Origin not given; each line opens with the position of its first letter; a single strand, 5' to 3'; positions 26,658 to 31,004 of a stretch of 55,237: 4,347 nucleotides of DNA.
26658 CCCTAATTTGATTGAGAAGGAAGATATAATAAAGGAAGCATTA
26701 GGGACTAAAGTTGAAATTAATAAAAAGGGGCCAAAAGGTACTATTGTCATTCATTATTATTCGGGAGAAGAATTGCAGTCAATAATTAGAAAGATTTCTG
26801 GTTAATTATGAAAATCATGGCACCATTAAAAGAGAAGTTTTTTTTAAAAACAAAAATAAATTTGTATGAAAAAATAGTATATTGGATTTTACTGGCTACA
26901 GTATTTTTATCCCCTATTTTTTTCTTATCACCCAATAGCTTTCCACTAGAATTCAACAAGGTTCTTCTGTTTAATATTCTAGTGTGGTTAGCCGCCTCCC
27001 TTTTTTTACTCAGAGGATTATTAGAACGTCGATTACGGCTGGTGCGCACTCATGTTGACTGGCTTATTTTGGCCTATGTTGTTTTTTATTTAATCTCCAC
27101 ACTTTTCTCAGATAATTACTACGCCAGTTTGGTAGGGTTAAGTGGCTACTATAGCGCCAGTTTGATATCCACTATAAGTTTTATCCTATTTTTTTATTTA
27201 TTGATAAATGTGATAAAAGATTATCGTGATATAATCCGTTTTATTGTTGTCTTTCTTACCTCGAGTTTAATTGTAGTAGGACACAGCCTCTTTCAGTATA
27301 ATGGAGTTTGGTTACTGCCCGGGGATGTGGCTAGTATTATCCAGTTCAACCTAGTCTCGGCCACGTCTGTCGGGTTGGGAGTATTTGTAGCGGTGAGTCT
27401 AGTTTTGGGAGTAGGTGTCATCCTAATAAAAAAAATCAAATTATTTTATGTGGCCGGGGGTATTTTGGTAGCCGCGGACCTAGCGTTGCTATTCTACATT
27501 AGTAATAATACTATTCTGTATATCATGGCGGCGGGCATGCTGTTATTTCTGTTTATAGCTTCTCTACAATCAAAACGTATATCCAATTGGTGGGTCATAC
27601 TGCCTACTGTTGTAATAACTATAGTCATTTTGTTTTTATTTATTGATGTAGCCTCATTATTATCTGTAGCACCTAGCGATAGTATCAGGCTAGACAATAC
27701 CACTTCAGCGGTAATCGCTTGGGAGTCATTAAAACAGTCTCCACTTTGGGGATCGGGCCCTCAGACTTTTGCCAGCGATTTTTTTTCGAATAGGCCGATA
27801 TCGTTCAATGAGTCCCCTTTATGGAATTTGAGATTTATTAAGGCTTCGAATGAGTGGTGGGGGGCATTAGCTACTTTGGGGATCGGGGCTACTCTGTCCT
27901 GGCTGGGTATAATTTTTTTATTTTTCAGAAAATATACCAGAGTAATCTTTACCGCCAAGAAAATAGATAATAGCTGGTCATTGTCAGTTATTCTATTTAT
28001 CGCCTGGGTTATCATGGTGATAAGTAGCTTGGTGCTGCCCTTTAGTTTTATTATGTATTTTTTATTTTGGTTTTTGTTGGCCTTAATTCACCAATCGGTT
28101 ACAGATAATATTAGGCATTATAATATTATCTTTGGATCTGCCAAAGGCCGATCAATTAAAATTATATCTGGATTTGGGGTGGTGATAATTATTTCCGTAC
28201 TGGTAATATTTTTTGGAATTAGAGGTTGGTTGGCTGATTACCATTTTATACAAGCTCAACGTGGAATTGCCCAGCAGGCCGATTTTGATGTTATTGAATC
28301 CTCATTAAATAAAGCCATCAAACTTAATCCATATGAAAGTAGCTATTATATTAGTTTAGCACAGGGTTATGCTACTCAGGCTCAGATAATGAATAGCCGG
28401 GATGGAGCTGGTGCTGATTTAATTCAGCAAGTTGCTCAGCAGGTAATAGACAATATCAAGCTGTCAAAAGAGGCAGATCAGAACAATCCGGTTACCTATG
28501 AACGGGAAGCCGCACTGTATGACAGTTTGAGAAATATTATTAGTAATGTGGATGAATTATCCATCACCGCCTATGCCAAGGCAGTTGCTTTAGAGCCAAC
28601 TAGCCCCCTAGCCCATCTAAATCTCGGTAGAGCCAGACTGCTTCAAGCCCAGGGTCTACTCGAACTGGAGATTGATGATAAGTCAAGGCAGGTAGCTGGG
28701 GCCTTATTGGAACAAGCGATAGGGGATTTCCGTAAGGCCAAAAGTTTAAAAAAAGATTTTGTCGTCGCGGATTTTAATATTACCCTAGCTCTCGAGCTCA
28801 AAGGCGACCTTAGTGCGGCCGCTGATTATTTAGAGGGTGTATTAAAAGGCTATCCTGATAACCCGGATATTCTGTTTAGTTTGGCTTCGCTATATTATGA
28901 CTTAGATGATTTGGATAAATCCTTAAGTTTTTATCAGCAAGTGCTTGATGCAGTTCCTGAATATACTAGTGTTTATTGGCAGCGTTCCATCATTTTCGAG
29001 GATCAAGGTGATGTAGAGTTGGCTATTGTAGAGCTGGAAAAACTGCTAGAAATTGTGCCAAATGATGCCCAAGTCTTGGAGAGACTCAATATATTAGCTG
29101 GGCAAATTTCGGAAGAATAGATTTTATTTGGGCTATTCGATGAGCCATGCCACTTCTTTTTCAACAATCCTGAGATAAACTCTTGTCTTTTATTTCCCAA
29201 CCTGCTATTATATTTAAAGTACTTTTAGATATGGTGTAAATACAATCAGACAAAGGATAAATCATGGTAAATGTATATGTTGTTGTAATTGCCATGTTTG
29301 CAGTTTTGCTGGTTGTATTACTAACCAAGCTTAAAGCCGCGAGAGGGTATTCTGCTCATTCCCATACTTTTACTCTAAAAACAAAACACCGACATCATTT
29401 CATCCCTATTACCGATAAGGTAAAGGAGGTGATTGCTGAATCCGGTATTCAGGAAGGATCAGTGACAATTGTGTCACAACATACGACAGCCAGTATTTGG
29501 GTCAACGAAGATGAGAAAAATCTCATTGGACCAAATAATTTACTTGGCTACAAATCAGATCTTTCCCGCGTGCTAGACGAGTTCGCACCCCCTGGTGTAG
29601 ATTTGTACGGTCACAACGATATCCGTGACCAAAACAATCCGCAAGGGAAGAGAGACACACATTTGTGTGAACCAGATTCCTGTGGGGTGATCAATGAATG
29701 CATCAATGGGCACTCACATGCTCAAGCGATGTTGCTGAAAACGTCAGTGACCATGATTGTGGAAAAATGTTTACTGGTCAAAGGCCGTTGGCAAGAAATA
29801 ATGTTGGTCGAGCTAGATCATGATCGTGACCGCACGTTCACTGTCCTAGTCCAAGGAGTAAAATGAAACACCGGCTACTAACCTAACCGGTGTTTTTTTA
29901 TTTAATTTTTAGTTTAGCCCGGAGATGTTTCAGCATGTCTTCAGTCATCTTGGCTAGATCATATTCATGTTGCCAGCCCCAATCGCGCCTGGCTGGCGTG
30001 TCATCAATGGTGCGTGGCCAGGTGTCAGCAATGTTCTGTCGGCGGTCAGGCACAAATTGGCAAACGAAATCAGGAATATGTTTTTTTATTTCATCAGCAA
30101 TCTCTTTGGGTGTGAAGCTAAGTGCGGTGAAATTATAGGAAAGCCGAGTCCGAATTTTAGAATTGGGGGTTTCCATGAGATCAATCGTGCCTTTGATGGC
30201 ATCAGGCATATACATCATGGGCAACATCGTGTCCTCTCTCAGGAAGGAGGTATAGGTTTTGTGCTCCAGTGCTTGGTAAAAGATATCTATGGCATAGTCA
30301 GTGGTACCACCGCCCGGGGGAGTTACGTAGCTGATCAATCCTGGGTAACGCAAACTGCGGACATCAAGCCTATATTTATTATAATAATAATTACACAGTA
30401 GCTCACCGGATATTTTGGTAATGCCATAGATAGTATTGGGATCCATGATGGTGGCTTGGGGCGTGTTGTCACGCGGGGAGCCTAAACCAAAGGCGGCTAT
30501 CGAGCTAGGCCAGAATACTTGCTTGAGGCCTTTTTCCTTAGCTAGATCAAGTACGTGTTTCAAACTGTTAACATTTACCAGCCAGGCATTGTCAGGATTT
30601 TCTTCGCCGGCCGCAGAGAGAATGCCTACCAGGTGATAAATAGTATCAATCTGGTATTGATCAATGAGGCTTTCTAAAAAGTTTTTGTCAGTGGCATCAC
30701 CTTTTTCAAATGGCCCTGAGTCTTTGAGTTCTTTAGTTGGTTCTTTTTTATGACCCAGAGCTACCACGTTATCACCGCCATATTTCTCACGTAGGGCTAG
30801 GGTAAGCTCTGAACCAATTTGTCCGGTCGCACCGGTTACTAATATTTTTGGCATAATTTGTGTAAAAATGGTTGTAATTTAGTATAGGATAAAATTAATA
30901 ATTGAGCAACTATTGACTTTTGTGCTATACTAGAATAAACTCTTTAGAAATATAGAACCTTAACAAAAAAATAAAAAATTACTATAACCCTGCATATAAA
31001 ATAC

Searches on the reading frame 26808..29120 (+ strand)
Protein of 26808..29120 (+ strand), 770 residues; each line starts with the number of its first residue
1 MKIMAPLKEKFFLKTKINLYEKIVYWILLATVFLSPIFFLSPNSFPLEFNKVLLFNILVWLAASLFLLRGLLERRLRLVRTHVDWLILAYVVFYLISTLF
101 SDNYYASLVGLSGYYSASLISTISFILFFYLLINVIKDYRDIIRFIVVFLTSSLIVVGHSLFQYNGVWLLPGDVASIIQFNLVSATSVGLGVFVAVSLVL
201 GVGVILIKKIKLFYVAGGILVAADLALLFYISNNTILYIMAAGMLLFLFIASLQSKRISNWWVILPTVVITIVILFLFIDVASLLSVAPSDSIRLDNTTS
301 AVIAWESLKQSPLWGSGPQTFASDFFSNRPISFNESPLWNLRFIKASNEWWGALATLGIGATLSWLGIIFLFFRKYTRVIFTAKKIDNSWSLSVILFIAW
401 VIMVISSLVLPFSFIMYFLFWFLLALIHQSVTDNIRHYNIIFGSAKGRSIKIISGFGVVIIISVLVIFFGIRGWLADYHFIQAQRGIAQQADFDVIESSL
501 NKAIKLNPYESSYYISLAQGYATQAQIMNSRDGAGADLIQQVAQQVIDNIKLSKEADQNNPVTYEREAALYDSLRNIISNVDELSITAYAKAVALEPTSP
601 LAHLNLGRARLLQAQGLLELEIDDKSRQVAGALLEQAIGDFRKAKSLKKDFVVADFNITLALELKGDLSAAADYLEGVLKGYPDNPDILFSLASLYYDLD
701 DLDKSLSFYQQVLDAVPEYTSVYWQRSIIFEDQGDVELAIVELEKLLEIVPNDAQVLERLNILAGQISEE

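Call 73: search_protein_families(library=pfam, proteins=[window:26808-29120:+], max_evalue=0.00001)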
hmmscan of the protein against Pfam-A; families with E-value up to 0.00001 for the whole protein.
window:26808-29120:+ (770 aa): 10 families
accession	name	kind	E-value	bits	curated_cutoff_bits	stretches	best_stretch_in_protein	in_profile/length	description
PF13414.12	TPR_11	-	8.9e-13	48.1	26.8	0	584-610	12-38/42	TPR repeat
PF14559.12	TPR_19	-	1.5e-11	44.9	25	1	666-723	5-61/68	Tetratricopeptide repeat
PF13428.12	TPR_14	-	8.8e-11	41.8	23.5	0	661-694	10-43/44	Tetratricopeptide repeat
PF13432.12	TPR_16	-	9.8e-11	42.3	32.7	1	666-718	11-63/65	Tetratricopeptide repeat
PF13181.12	TPR_8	-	5.2e-09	36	25.7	0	687-715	2-30/34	Tetratricopeptide repeat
PF13431.12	TPR_17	-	1.2e-08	35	24.4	0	588-615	1-28/34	Tetratricopeptide repeat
PF07719.23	TPR_2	-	1.2e-08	34.8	27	0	687-718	2-33/34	Tetratricopeptide repeat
PF13174.12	TPR_6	-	5.5e-08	33.4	26.3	0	689-718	3-32/33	Tetratricopeptide repeat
PF23914.1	TPR_CcmH_CycH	-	3.5e-07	30.6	42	0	634-718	66-153/158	Cytochrome c-type biogenesis protein H TPR domain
PF00515.34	TPR_1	-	2.5e-06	27.5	27.8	0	687-715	2-30/34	Tetratricopeptide repeat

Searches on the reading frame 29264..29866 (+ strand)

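Call 73: search_protein_families(library=pfam, proteins=[window:29264-29866:+], max_evalue=0.00001)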
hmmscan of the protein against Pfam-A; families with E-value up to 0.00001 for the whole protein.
window:29264-29866:+ (200 aa): 1 family
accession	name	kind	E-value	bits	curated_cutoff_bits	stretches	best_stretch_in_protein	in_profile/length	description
PF01894.22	UPF0047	-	5.1e-26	91.6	27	1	49-194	2-115/117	Uncharacterised protein family UPF0047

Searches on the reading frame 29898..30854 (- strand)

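Call 73: search_protein_families(library=pfam, proteins=[window:29898-30854:-], max_evalue=0.00001)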
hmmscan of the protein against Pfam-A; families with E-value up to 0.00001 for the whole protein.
window:29898-30854:- (318 aa): 7 families
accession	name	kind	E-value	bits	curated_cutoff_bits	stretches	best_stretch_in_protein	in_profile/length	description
PF01370.27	Epimerase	-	4.7e-30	105.2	20.9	1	4-233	1-231/240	NAD dependent epimerase/dehydratase family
PF16363.11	GDP_Man_Dehyd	-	2.9e-20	73.5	27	1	5-169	1-179/332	GDP-mannose 4,6 dehydratase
PF04321.23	RmlD_sub_bind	-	1.8e-11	44.1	27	1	3-154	2-136/287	RmlD substrate binding domain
PF02719.21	Polysacc_synt_2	-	4.2e-08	33.2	20.2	1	4-117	1-127/293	Polysaccharide biosynthesis protein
PF07993.18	NAD_binding_4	-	1e-07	31.9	20.1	0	68-210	88-248/258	Male sterility protein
PF01073.25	3Beta_HSD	-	3.5e-07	30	22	1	5-123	1-121/280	3-beta hydroxysteroid dehydrogenase/isomerase family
PF13460.12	NAD_binding_10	-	5.4e-06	26.8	27.2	1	8-122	1-102/184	NAD(P)H-binding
